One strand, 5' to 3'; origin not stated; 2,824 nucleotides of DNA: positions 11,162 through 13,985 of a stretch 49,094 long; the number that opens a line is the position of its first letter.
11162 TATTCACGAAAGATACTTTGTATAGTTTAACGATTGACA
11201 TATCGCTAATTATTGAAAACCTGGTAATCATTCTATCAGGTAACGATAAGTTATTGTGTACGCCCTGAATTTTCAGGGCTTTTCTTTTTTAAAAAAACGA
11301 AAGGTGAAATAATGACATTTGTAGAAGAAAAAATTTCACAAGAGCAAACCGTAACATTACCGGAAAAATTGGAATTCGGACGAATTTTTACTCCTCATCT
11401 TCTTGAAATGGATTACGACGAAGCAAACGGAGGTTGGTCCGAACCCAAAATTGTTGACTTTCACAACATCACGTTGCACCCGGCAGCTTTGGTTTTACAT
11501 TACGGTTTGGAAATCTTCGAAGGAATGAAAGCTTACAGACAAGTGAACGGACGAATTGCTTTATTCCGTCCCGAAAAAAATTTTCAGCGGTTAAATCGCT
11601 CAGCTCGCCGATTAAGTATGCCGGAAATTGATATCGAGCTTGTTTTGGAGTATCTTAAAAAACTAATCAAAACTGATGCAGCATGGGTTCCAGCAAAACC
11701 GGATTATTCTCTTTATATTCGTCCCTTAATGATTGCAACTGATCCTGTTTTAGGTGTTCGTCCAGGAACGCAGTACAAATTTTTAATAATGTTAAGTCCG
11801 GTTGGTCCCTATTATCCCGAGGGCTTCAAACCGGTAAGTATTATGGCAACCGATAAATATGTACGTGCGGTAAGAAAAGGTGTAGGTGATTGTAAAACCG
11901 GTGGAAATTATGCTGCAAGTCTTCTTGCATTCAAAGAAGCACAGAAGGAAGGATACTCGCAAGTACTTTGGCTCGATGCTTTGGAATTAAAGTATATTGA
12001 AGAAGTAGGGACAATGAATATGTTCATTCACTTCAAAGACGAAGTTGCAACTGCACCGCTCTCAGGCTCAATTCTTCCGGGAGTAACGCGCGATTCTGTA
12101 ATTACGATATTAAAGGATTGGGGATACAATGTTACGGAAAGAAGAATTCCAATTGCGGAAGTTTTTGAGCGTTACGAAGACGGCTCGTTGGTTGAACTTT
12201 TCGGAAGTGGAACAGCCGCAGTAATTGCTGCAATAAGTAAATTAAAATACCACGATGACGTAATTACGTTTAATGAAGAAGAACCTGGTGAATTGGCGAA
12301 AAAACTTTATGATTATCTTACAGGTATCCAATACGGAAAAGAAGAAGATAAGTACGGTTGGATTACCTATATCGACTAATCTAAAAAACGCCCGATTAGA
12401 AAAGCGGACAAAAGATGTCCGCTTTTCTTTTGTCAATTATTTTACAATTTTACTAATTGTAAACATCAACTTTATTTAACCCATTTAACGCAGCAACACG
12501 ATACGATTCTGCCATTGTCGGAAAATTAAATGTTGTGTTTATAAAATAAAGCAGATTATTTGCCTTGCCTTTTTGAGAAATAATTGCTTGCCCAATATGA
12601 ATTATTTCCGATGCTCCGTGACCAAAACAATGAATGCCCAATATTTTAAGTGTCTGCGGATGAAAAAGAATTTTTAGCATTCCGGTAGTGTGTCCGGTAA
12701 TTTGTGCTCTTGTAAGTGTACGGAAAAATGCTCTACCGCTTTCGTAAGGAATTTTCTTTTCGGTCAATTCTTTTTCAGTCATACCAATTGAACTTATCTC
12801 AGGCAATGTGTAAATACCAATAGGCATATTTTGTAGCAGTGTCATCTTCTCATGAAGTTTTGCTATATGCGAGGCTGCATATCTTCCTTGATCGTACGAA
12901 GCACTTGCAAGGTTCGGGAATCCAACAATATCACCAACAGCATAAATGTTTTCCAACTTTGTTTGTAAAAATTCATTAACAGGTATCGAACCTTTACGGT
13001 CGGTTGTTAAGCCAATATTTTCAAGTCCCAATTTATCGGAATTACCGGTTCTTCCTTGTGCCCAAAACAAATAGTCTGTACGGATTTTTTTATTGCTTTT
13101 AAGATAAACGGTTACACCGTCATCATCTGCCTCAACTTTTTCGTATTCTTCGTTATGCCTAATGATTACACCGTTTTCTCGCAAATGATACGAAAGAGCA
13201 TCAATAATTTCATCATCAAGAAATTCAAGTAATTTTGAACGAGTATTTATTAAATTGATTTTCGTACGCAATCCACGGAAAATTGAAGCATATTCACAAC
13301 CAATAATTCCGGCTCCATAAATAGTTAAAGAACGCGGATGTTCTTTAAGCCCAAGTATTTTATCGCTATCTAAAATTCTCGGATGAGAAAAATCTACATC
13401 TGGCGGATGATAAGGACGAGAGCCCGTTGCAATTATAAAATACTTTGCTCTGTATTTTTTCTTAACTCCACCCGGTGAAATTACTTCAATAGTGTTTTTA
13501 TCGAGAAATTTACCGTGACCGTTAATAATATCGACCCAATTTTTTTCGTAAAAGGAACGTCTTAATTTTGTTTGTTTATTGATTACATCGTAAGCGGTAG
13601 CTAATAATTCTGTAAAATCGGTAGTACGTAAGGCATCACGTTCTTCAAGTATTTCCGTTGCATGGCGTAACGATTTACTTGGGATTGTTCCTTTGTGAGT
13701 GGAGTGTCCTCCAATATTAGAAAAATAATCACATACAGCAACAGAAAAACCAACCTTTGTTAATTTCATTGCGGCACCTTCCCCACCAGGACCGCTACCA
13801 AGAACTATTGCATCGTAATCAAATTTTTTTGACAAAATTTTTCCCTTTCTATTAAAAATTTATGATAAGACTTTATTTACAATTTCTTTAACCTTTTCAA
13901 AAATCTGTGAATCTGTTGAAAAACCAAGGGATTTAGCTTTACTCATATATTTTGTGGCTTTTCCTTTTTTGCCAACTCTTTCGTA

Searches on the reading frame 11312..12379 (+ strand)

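Call 26: search_protein_families(library=pfam, proteins=[window:11312-12379:+], max_evalue=0.00001)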
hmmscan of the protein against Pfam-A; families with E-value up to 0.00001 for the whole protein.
window:11312-12379:+ (355 aa): 1 family
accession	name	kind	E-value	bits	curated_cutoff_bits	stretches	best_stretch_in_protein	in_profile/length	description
PF01063.24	Aminotran_4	-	6.6e-32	111.6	28.5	1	68-310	2-222/223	Amino-transferase class IV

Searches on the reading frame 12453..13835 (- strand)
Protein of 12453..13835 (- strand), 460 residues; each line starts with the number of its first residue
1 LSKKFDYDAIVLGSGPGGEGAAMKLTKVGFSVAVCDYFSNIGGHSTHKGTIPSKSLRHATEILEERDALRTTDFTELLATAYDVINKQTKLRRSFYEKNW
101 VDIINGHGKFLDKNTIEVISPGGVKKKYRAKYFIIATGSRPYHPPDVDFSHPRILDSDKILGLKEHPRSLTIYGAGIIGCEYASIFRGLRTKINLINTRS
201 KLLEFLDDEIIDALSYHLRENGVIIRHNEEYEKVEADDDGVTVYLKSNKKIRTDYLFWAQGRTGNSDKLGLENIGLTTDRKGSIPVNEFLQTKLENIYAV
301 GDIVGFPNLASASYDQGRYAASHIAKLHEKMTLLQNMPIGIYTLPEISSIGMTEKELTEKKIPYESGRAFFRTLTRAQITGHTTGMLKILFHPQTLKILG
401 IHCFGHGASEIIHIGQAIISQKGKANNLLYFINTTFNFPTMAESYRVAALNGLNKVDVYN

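Call 26: search_protein_families(library=pfam, proteins=[window:12453-13835:-], max_evalue=0.00001)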
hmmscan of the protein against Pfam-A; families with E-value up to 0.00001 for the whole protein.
window:12453-13835:- (460 aa): 5 families
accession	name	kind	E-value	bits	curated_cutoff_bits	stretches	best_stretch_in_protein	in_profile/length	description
PF07992.20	Pyr_redox_2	-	1.1e-61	209.3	26.1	1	7-317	1-291/291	Pyridine nucleotide-disulphide oxidoreductase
PF02852.28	Pyr_redox_dim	-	1.6e-24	86.7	25.3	1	337-447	1-108/110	Pyridine nucleotide-disulphide oxidoreductase, dimerisation domain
PF00070.33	Pyr_redox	-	1.6e-16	61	22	1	170-245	2-79/82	Pyridine nucleotide-disulphide oxidoreductase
PF01494.25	FAD_binding_3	-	1.3e-06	28.3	22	0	102-275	36-173/349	FAD binding domain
PF03486.20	HI0933_like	-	3.2e-06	27.2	50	0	209-288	110-189/244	HI0933-like protein Rossmann domain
